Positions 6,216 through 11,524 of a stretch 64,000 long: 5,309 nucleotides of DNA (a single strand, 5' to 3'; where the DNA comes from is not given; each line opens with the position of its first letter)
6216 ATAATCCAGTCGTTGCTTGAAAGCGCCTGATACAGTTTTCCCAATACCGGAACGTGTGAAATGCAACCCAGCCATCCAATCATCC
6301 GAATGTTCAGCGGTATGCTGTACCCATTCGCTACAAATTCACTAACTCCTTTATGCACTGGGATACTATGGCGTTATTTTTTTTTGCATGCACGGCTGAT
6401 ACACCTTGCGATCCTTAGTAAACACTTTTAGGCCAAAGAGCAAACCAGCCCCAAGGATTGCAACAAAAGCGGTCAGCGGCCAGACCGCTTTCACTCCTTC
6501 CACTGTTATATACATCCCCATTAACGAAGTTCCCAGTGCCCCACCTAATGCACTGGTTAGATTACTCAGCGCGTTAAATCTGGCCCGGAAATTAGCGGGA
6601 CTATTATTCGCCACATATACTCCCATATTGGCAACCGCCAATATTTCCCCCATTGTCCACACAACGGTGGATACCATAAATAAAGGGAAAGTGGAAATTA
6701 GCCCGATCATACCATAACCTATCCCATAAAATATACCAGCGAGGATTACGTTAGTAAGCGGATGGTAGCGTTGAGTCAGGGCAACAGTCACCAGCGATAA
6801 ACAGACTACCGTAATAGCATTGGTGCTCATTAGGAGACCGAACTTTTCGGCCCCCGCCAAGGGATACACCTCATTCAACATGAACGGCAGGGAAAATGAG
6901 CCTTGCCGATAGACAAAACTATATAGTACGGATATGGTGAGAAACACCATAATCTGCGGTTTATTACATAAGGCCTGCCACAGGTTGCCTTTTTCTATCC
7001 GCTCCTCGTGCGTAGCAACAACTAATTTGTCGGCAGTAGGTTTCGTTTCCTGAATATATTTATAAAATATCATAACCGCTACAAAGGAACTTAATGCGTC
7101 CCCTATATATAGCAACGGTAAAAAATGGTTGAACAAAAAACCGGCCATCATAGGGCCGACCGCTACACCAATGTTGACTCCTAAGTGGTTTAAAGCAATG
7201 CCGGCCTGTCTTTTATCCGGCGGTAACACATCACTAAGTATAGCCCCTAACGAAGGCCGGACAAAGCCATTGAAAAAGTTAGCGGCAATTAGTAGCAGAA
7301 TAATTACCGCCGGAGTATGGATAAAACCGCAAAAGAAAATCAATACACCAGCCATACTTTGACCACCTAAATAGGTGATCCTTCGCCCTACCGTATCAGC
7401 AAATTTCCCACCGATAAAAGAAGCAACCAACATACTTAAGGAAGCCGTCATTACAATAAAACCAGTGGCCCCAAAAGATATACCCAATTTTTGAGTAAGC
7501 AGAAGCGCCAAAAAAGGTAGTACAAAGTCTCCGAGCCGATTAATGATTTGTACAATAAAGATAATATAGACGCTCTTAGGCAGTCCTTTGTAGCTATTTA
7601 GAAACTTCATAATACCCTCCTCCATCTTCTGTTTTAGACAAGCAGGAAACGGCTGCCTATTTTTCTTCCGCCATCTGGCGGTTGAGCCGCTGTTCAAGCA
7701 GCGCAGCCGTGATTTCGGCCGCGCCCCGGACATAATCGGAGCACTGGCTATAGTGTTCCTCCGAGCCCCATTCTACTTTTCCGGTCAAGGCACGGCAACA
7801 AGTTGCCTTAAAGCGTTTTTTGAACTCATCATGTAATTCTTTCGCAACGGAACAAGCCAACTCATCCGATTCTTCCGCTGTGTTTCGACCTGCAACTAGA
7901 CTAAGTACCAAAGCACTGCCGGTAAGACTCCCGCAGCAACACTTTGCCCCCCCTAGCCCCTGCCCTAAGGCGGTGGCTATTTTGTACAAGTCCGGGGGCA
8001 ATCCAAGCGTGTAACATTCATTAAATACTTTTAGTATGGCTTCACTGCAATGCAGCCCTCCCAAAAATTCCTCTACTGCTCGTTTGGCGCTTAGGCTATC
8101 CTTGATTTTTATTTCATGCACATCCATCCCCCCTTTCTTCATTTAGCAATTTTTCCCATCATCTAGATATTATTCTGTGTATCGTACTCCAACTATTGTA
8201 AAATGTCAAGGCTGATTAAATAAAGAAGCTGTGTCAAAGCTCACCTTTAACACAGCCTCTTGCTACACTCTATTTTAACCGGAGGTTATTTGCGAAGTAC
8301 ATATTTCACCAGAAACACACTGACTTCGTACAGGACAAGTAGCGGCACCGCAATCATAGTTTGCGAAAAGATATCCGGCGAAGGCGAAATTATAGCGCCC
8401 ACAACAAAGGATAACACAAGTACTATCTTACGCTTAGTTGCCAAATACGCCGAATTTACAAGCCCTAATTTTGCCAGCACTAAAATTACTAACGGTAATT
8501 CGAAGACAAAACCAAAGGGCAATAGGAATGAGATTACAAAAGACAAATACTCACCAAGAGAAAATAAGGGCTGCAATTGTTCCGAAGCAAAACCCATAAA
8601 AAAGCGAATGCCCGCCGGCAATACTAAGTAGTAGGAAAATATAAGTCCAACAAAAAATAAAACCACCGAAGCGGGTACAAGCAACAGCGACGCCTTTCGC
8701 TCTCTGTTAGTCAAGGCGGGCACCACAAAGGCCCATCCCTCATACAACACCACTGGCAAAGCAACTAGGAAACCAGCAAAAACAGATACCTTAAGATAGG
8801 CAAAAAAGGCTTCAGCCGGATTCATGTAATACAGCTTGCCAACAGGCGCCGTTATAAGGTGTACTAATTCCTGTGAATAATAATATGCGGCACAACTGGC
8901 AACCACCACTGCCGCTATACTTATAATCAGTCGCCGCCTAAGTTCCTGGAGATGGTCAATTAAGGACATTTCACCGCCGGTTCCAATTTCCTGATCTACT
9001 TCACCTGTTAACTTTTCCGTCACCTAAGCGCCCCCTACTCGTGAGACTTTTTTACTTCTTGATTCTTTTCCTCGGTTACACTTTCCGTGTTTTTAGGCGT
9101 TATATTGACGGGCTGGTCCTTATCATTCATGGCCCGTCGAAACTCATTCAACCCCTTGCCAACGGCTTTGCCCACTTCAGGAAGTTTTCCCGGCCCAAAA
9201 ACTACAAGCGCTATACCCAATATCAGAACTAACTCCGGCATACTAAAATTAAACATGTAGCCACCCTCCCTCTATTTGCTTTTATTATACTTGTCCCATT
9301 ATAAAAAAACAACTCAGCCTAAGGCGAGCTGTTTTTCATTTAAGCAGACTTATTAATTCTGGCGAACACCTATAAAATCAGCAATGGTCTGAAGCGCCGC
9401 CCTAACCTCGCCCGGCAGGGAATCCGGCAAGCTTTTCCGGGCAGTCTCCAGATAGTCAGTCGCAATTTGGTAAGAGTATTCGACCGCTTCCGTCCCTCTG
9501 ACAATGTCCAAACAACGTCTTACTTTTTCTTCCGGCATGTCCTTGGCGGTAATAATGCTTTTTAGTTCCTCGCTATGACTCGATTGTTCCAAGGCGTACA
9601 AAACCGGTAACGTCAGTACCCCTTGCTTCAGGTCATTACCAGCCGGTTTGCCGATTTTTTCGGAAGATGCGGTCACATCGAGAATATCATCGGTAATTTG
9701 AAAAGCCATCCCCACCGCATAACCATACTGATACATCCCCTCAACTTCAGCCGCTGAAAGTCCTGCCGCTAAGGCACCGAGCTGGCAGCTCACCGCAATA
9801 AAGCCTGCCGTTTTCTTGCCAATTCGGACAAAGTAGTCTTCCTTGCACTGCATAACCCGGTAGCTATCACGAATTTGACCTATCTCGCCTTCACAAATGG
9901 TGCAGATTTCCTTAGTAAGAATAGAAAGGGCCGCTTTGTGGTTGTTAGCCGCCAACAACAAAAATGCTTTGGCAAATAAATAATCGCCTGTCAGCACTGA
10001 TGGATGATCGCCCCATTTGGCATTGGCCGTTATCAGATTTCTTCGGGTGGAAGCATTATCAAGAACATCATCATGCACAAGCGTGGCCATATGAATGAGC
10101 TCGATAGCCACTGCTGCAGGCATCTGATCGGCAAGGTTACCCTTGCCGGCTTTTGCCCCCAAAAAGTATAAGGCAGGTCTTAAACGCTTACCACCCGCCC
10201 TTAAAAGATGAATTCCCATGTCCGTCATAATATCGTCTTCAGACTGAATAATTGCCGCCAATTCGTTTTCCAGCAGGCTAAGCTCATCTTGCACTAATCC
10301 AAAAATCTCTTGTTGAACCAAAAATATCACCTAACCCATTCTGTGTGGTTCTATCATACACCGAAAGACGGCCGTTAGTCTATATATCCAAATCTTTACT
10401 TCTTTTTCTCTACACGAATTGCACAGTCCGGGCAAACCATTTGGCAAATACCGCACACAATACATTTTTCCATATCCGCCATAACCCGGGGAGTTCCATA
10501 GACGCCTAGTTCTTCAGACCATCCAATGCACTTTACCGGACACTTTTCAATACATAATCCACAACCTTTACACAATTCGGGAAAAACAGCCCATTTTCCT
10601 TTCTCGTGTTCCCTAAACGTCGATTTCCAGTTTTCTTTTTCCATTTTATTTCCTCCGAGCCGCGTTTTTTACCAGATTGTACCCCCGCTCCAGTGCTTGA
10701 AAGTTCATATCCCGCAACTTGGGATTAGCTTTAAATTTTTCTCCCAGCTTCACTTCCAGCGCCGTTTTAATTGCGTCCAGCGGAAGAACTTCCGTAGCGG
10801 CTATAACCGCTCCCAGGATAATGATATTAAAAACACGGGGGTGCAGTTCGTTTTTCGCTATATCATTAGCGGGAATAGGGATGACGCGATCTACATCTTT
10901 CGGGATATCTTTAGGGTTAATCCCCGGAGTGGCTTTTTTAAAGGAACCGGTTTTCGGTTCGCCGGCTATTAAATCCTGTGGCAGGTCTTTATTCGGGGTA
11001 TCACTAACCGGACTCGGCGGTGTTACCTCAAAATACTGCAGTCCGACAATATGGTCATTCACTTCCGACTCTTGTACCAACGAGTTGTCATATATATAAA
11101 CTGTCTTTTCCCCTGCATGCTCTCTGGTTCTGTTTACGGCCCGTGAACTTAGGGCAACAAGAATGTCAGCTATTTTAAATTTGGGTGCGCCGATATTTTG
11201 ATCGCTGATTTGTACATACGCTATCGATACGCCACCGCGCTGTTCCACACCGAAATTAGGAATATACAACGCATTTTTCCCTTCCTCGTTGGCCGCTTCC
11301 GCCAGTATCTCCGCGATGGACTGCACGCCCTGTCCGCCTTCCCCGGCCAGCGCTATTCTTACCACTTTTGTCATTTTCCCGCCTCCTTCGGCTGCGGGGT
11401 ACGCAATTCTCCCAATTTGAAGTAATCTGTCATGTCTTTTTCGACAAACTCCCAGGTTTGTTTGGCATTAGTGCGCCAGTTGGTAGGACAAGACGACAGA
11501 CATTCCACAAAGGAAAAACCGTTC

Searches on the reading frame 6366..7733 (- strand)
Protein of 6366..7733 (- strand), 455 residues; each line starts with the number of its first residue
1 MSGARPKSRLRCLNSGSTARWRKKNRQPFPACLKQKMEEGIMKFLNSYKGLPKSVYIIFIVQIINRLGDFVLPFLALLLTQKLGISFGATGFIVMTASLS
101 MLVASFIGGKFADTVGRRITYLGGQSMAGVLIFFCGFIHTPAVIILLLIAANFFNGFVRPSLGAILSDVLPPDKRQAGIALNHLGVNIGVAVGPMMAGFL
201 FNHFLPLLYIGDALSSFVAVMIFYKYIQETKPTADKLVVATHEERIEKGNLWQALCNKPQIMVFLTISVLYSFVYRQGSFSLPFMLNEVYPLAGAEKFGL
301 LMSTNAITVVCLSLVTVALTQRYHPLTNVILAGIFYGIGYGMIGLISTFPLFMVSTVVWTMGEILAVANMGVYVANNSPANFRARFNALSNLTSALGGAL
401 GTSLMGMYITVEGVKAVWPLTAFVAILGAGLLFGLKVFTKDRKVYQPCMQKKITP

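Call 69: search_protein_families(library=pfam, proteins=[window:6366-7733:-], max_evalue=0.00001)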
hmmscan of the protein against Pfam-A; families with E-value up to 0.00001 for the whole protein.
window:6366-7733:- (455 aa): 2 families
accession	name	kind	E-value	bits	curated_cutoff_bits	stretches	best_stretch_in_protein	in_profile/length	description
PF07690.21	MFS_1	-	5e-50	170.8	33.4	2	58-402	1-347/347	Major Facilitator Superfamily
PF05977.19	MFS_3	-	2.2e-13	49.9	27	1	57-432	14-390/524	Transmembrane secretion effector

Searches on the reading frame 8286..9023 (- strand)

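Call 69: search_protein_families(library=pfam, proteins=[window:8286-9023:-], max_evalue=0.00001)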
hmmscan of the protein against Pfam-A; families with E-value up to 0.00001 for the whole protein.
window:8286-9023:- (245 aa): 1 family
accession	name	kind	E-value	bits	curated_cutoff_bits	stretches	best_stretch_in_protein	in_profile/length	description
PF00902.23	TatC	-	8.6e-69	231.9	25.1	1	23-227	1-208/208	Sec-independent protein translocase protein (TatC)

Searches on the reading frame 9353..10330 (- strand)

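Call 69: search_protein_families(library=pfam, proteins=[window:9353-10330:-], max_evalue=0.00001)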
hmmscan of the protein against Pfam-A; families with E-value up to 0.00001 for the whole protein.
window:9353-10330:- (325 aa): 1 family
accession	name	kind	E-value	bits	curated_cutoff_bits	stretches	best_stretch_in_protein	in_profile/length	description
PF00348.22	polyprenyl_synt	-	2.5e-68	230.4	27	1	34-276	3-250/251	Polyprenyl synthetase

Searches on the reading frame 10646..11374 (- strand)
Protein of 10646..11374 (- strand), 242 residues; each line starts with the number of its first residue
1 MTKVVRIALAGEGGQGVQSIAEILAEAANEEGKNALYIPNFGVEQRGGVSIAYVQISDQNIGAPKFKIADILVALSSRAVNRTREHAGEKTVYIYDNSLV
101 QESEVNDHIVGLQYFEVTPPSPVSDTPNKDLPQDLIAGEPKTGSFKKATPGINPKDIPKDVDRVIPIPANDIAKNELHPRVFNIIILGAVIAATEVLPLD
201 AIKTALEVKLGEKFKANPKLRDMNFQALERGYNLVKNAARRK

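Call 69: search_protein_families(library=pfam, proteins=[window:10646-11374:-], max_evalue=0.00001)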
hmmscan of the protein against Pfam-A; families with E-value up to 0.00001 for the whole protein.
window:10646-11374:- (242 aa): 1 family
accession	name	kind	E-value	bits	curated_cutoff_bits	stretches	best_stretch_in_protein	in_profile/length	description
PF01558.24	POR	-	5.8e-37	127.9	27.4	1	13-233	1-173/173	Pyruvate ferredoxin/flavodoxin oxidoreductase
